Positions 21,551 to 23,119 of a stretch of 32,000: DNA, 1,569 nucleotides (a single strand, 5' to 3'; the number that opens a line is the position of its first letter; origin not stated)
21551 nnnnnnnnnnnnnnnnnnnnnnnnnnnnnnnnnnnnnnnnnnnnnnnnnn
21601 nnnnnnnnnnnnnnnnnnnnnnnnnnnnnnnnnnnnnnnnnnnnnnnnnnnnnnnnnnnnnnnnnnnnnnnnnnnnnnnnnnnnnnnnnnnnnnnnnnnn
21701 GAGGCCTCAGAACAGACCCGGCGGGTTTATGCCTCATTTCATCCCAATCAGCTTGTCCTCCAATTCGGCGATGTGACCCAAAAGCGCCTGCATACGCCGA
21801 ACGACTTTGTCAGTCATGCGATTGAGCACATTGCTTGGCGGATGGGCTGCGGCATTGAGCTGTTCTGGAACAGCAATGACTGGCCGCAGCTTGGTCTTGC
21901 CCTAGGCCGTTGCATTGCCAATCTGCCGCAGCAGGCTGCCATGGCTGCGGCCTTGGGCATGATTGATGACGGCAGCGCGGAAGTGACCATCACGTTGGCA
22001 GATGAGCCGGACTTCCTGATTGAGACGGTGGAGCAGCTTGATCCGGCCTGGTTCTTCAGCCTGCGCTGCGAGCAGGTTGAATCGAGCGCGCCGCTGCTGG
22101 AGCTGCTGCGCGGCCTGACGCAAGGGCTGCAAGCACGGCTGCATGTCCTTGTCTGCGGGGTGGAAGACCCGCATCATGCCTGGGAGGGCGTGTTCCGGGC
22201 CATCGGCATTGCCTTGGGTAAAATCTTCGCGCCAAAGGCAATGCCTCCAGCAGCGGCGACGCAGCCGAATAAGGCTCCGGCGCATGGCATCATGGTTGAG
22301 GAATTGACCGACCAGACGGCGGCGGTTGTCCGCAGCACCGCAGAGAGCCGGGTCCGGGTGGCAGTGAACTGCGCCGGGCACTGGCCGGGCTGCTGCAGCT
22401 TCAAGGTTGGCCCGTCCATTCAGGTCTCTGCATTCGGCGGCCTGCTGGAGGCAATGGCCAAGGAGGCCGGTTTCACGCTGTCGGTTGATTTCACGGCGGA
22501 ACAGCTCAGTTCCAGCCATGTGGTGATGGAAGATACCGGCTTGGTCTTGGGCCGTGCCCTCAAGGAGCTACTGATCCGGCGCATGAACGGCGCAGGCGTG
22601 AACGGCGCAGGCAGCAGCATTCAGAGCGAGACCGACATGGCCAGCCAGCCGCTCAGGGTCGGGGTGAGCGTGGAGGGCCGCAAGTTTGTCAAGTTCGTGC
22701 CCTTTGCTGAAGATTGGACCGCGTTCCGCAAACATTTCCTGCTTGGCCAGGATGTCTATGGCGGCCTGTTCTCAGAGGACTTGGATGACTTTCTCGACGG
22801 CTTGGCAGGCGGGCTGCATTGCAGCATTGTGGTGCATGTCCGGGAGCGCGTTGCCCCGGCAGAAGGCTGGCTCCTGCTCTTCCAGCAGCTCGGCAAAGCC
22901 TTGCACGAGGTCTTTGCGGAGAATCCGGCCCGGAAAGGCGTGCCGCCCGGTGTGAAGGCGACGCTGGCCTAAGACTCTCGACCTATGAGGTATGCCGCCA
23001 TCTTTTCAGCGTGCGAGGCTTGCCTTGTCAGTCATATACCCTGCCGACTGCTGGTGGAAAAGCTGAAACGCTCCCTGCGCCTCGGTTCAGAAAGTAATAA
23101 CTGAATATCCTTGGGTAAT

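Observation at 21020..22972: HAD phosphatase fused to two tandem IGP-dehydratase-like domains with complementary loss of metal ligands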

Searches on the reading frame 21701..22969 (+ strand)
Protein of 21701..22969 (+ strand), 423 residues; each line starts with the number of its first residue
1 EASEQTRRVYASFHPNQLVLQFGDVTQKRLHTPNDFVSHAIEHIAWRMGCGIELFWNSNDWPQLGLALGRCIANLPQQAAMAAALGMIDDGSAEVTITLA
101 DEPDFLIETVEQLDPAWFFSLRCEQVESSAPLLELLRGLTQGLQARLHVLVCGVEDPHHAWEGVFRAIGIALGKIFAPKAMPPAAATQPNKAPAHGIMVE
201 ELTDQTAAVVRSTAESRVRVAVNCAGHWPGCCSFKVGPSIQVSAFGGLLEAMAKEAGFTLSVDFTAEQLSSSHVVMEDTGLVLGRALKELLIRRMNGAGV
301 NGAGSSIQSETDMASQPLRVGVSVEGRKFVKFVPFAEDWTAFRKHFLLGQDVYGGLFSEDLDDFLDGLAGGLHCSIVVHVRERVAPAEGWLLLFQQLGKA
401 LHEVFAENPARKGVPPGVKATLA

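Call 17: search_solved_structures(query=window:21740-22969:+, max_evalue=1, show_alignments=3)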
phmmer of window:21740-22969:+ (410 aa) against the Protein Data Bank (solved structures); distinct sequences matched with E-value up to 1: 17.
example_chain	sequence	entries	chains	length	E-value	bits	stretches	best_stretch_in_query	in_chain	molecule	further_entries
1rhy_A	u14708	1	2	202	2.1e-06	30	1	190-282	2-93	Imidazole glycerol phosphate dehydratase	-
6ezm_U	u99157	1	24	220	1.2e-05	27.6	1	233-290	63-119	Imidazoleglycerol-phosphate dehydratase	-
5dnl_A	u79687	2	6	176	1.5e-05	27.3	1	24-160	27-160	Imidazoleglycerol-phosphate dehydratase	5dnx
8wmp_A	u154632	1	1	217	6.2e-05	25.2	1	223-279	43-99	Imidazoleglycerol-phosphate dehydratase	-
4gqu_A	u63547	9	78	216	7e-05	25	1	223-279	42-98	Imidazoleglycerol-phosphate dehydratase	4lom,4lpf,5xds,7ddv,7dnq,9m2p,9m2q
7fcy_A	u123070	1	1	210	7.2e-05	25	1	223-279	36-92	Imidazoleglycerol-phosphate dehydratase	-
5zqn_A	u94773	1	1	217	7.3e-05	25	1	223-279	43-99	Imidazoleglycerol-phosphate dehydratase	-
9m85_A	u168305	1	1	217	7.3e-05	25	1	223-279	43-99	Imidazoleglycerol-phosphate dehydratase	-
6khh_A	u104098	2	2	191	0.00011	24.3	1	227-279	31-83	Imidazoleglycerol-phosphate dehydratase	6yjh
6fwh_A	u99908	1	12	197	0.00081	21.5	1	193-290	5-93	Imidazoleglycerol-phosphate dehydratase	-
9vye_A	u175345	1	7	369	0.04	16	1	262-361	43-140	Major capsid protein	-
4mu0_A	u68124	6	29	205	0.052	15.6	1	195-292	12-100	Imidazoleglycerol-phosphate dehydratase 2, chloroplastic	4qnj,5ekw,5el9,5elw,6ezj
4qnk_A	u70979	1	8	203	0.053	15.6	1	195-292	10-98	Imidazoleglycerol-phosphate dehydratase 2, chloroplastic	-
4mu1_A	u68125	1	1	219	0.055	15.5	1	194-292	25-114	Imidazoleglycerol-phosphate dehydratase 2, chloroplastic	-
4mu3_A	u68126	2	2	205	0.13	14.2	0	195-292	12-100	Imidazoleglycerol-phosphate dehydratase 2, chloroplastic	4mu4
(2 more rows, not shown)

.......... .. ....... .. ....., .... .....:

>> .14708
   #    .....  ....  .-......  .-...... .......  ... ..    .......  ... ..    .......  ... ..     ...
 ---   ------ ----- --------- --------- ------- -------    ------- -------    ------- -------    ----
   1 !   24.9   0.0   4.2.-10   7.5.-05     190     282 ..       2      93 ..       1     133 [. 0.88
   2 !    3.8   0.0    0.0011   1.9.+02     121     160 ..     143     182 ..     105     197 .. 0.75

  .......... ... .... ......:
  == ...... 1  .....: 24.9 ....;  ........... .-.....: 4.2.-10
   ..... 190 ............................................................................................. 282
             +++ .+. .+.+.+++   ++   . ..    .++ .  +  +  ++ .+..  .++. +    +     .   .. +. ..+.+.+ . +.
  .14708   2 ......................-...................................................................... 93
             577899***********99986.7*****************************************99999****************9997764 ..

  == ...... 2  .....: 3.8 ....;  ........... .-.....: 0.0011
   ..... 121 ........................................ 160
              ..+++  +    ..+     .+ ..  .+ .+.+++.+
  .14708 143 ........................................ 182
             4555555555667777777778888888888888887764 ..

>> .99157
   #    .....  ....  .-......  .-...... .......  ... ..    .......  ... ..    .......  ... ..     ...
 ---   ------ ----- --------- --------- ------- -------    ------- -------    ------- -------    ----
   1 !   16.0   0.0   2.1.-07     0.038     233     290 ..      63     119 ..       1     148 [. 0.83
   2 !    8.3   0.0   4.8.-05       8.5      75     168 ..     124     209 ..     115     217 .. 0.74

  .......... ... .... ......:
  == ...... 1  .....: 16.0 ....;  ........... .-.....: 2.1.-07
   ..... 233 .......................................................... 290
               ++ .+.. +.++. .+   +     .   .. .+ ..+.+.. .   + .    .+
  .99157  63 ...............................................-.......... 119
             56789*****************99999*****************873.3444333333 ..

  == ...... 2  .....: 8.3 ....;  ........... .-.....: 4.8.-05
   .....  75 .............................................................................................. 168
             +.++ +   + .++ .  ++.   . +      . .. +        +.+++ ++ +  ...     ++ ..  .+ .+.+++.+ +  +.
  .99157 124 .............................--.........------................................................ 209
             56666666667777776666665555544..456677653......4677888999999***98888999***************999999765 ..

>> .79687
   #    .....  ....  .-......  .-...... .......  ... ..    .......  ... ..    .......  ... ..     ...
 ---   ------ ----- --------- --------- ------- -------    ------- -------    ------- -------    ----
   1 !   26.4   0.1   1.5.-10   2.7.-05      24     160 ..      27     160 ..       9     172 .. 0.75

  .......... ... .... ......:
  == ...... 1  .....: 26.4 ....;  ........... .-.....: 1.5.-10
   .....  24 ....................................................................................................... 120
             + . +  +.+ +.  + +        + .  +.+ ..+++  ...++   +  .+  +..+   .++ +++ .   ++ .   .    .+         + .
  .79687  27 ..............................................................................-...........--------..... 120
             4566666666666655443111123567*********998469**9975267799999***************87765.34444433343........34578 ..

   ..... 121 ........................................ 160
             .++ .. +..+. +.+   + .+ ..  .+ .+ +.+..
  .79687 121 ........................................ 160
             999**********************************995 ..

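Call 84: search_protein_representatives(protein=window:21701-22969:+)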
Query: 423 residues. Proteins with E-value up to 0.001 (for the whole library): 167; up to 1e-10: 88; up to 1e-30: 47. The best 150 are listed.
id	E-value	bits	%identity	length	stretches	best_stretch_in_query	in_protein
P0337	1.6e-129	448.7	51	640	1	9-423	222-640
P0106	8.9e-128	443.0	52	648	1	3-422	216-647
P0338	2.3e-122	425.2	49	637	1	7-423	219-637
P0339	4.9e-122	424.1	50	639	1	6-423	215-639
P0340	1.6e-121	422.5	51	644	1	6-423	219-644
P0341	2.3e-118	412.0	48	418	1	14-422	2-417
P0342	9.3e-109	380.4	49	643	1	8-422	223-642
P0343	1.1e-108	380.2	47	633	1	17-422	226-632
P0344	3.7e-106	371.8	50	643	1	20-422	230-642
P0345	1.3e-104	366.8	48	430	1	13-422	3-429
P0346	2.1e-102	359.4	48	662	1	3-423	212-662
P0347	2.6e-101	355.9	46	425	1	18-422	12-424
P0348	1.4e-99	350.1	46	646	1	9-422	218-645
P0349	2.3e-95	336.2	46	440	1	25-422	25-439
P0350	1.1e-93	330.8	50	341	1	87-423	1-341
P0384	4.1e-28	114.7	35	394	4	242-332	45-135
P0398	1.6e-21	93.0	35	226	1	196-422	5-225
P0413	9.5e-15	70.7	32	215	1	204-421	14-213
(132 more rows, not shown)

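Call 88: predict_structure(alignment_id=A3)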
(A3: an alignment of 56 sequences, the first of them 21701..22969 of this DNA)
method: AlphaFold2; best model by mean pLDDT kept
length: 423 residues; sequences in the alignment: 56
mean_pLDDT: 90.7   pTM: 0.91
mean pLDDT of the five models: 90.7, 90.2, 90.0, 89.4, 89.1
residues with pLDDT >= 90: 332; 70-90: 61; 50-70: 14; < 50: 16
segments of 3 or more residues with pLDDT < 50: 186-195, 418-423
pLDDT, mean of each block of 10 residues (from residue 1): 68 90 91 94 95 95 98 96 94 97 96 93 94 98 98 92 97 91 52 60 93 92 94 92 94 98 89 93 96 90 94 95 87 94 96 91 97 95 96 98 94 67 31
secondary structure, 60 per line:
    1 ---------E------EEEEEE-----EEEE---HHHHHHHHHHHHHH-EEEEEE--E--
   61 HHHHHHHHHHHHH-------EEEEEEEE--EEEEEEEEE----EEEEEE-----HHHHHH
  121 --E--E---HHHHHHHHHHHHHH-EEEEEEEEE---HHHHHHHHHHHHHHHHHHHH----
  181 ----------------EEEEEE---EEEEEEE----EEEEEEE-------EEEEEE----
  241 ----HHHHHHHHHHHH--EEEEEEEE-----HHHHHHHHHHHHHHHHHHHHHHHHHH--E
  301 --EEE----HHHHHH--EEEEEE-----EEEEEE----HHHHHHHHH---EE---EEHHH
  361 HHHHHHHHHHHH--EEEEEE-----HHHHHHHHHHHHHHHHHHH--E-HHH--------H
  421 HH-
elements in order: E17-22 E28-31 H35-48 E50-55 H61-73 E81-88 E91-99 E104-109 H115-120 H130-143 E145-153 H157-176 E197-202 E206-212 E217-223 E231-236 H245-256 E259-266 H272-297 E303-305 H310-315 E318-323 E329-334 H339-347 H358-372 E375-380 H386-404

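Call 91: fold_search(model_id=the predicted structure, library=pdb)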
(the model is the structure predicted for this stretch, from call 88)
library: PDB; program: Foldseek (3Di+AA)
matches with E <= 10: 1112; with E <= 0.001: 29
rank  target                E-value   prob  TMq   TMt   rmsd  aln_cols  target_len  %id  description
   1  6fwh_A                1.6e-08  1.00  0.39  0.80   3.5       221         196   22  Acanthamoeba IGPD in complex with R-C348 to 1.7A resolution (released 2018-07-18)
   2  8wmp                  2.7e-08  1.00  0.39  0.81   3.6       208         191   18  Crystal Structure of Mutant HisB from Mycobacterium tuberculosis (released 2024-10-09)
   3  9m85                  4.0e-08  1.00  0.39  0.81   4.1       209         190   19  Crystal Structure of R121K Mutant HisB from Mycobacterium tuberculosis (released 2026-03-18)
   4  4gqu                  6.8e-08  1.00  0.38  0.78   3.7       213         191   18  Crystal structure of HisB from Mycobacterium tuberculosis (released 2013-08-28)
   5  6fwh_B                1.1e-07  1.00  0.39  0.81   3.6       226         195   23  Acanthamoeba IGPD in complex with R-C348 to 1.7A resolution (released 2018-07-18)
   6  1rhy_A                1.1e-07  1.00  0.35  0.77   3.2       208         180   16  Crystal structure of Imidazole Glycerol Phosphate Dehydratase (released 2004-05-04)
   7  5dnl_A                1.1e-07  1.00  0.32  0.72   4.3       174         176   20  Crystal structure of IGPD from Pyrococcus furiosus in complex with (S)-C348 (released 2016-09-28)
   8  4lpf                  1.5e-07  1.00  0.36  0.75   5.4       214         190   19  Crystal structure of Mycobacterium tuberculosis imidazole glycerol phosphate dehydratase in complex with an inhibitor (released 2013-08-28)
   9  6fwh_E                1.6e-07  1.00  0.40  0.82   3.5       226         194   22  Acanthamoeba IGPD in complex with R-C348 to 1.7A resolution (released 2018-07-18)
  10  4mu0                  2.6e-07  1.00  0.39  0.85   2.7       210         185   18  The structure of wt A. thaliana IGPD2 in complex with Mn2+ and 1,2,4-triazole at 1.3 A resolution (released 2014-09-24)
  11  4mu3                  3.7e-07  1.00  0.39  0.86   2.8       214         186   19  The form A structure of an E21Q catalytic mutant of A. thaliana IGPD2 in complex with Mn2+ and a mixture of its substrat (released 2014-09-24)
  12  6khh                  4.0e-07  1.00  0.38  0.81   3.5       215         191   18  Crystal Structure of HisB from Mycobacterium tuberculosis (released 2020-07-15)
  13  6ezm_A                5.0e-07  1.00  0.36  0.69   3.8       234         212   21  Imidazoleglycerol-phosphate dehydratase from Saccharomyces cerevisiae (released 2018-02-07)
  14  4mu4                  5.7e-07  1.00  0.39  0.78   5.0       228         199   19  The form B structure of an E21Q catalytic mutant of A. thaliana IGPD2 in complex with Mn2+ and its substrate, 2R3S-IGP,  (released 2014-09-24)
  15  7oj5_A                6.0e-07  1.00  0.38  0.84   2.9       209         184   18  Cryo-EM structure of Medicago truncatula HISN5 protein (released 2021-06-02)
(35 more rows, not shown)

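Call 92: find_encoding_contigs(protein=P0413, flank=8000, max_places=3)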
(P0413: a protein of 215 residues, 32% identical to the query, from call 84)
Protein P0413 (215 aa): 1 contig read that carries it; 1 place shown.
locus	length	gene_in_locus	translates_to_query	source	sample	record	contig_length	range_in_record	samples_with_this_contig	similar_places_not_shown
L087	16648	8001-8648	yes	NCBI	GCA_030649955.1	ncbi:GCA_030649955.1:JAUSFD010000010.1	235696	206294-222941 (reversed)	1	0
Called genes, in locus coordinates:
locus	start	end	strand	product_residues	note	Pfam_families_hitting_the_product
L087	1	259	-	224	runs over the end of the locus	PF00072:Response_reg, PF00486:Trans_reg_C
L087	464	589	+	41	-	-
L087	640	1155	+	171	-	PF00116:COX2 (weak), PF13473:Cupredoxin_1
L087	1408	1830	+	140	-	-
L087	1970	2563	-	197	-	-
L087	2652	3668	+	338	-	-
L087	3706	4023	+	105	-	-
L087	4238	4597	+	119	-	PF01371:Trp_repressor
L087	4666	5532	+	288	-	PF01634:HisG, PF08029:HisG_C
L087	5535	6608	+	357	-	PF01053:Cys_Met_Meta_PP (weak), PF00155:Aminotran_1_2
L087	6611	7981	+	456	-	PF00815:Histidinol_dh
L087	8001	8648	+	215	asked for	PF00475:IGPD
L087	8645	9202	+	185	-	PF00117:GATase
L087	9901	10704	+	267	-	PF00977:His_biosynth, PF05690:ThiG (faint), PF01207:Dus (weak), PF03060:NMO (faint), PF01180:DHO_dh (faint)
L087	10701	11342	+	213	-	PF01502:PRA-CH, PF01503:PRA-PH, PF03819:MazG (weak)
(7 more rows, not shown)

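Call 93: find_encoding_contigs(protein=P0398, flank=7000, max_places=2)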
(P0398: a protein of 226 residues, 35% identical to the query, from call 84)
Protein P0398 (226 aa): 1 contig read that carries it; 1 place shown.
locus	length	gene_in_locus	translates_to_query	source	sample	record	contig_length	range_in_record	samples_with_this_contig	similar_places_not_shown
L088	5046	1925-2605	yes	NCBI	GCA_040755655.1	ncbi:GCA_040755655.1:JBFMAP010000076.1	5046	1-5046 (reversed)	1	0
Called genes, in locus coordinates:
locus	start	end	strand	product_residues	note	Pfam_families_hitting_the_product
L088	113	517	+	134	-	PF04014:MazE_antitoxin (weak), PF01842:ACT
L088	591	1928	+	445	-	PF00815:Histidinol_dh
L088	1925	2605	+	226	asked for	PF00475:IGPD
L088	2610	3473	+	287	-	PF01634:HisG, PF08029:HisG_C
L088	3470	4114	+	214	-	PF00117:GATase, PF01174:SNO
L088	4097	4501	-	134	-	PF01842:ACT (weak), PF13291:ACT_4 (faint), PF13840:ACT_7 (faint), PF19571:ACT_8 (weak), PF22629:ACT_AHAS_ss (faint), PF01842:ACT (weak)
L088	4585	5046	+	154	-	?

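Call 94: find_encoding_contigs(protein=P0341, flank=7000, max_places=2)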
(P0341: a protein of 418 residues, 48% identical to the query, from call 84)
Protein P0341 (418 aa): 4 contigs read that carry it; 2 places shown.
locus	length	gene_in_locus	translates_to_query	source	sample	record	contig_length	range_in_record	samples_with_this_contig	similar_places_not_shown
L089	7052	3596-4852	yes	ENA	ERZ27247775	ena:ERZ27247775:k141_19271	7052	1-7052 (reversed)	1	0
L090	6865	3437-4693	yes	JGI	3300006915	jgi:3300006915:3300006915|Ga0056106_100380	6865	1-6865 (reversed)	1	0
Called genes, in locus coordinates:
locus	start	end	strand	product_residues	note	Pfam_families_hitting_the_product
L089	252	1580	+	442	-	PF00815:Histidinol_dh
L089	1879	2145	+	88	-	PF08402:TOBE_2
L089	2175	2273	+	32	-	-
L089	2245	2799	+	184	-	PF00528:BPD_transp_1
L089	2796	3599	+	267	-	PF00528:BPD_transp_1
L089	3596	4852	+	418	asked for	PF00475:IGPD (weak)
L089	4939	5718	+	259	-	PF00106:adh_short, PF08659:KR, PF13561:adh_short_C2, PF23441:SDR (weak)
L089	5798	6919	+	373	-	PF01136:Peptidase_U32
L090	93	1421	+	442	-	PF00815:Histidinol_dh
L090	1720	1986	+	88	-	PF08402:TOBE_2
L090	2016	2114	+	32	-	-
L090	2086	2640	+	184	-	PF00528:BPD_transp_1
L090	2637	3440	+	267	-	PF00528:BPD_transp_1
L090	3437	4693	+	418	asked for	PF00475:IGPD (weak)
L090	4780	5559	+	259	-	PF00106:adh_short, PF08659:KR, PF13561:adh_short_C2, PF23441:SDR (weak)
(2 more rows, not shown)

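Call 95: find_encoding_contigs(protein=P0384, flank=7000, max_places=2)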
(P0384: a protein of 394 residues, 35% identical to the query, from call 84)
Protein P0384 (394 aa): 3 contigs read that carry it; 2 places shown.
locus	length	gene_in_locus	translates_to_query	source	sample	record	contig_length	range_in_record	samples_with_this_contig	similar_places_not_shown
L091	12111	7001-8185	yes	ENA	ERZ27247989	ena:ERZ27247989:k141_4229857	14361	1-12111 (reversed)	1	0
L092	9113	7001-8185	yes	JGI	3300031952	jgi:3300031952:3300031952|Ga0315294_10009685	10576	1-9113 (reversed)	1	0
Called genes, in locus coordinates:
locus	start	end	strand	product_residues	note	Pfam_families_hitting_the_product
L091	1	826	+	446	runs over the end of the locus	PF02463:SMC_N (weak), PF13191:AAA_16 (faint), PF20703:nSTAND1 (faint), PF00005:ABC_tran, PF13401:AAA_22 (faint), PF13555:AAA_29 (faint), PF00005:ABC_tran, PF13304:AAA_21 (weak), +3 more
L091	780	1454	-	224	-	-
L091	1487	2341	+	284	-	PF00459:Inositol_P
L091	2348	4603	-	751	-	-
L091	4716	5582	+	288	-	PF01937:ARMT1-like_dom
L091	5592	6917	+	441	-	PF00815:Histidinol_dh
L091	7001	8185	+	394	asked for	PF00475:IGPD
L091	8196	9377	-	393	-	PF03130:HEAT_PBS (faint), PF13646:HEAT_2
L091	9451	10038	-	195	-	-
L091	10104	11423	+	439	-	PF02788:RuBisCO_large_N, PF00016:RuBisCO_large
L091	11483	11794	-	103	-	-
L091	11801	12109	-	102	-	?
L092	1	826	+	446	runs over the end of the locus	PF02463:SMC_N (weak), PF13191:AAA_16 (faint), PF20703:nSTAND1 (faint), PF00005:ABC_tran, PF13401:AAA_22 (faint), PF13555:AAA_29 (faint), PF00005:ABC_tran, PF13304:AAA_21 (weak), +3 more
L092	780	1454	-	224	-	-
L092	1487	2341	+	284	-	PF00459:Inositol_P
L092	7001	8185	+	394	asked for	PF00475:IGPD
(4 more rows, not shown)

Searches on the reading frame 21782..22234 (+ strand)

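Call 3: search_protein_families(library=pfam, proteins=[window:21782-22234:+], max_evalue=1)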
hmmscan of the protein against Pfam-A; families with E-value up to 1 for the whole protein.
window:21782-22234:+ (151 aa): 1 family
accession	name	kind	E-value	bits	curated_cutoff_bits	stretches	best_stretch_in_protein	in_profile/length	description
PF00475.24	IGPD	-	1.9e-06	28.5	27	1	37-145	40-144/144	Imidazoleglycerol-phosphate dehydratase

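Call 4: search_protein_families(library=ncbifam, proteins=[window:21782-22234:+], max_evalue=1)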
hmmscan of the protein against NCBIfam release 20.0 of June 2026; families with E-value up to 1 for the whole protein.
window:21782-22234:+ (151 aa): 7 families
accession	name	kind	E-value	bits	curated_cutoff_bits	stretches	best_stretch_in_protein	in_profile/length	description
NF002114.0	PRK00951.2-4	equivalog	0.00011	21.8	189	1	34-146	65-172/190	imidazoleglycerol-phosphate dehydratase HisB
NF002115.0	PRK00951.2-5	equivalog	0.0024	17.7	289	1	57-146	95-176/195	imidazoleglycerol-phosphate dehydratase HisB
NF002111.0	PRK00951.2-1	equivalog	0.0047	16.5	231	1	105-147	136-178/194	imidazoleglycerol-phosphate dehydratase HisB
NF002113.0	PRK00951.2-3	equivalog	0.12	12.2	288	1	37-146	70-172/190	imidazoleglycerol-phosphate dehydratase HisB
NF002112.0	PRK00951.2-2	equivalog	0.12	12.1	315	1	106-146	135-175/194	imidazoleglycerol-phosphate dehydratase HisB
NF002110.2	PRK00951.1-6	equivalog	0.18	11.6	266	1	108-146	142-180/199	imidazoleglycerol-phosphate dehydratase HisB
NF003937.0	PRK05446.1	equivalog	0.25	10.3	443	1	107-146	300-338/355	bifunctional histidinol-phosphatase/imidazoleglycerol-phosphate dehydratase HisB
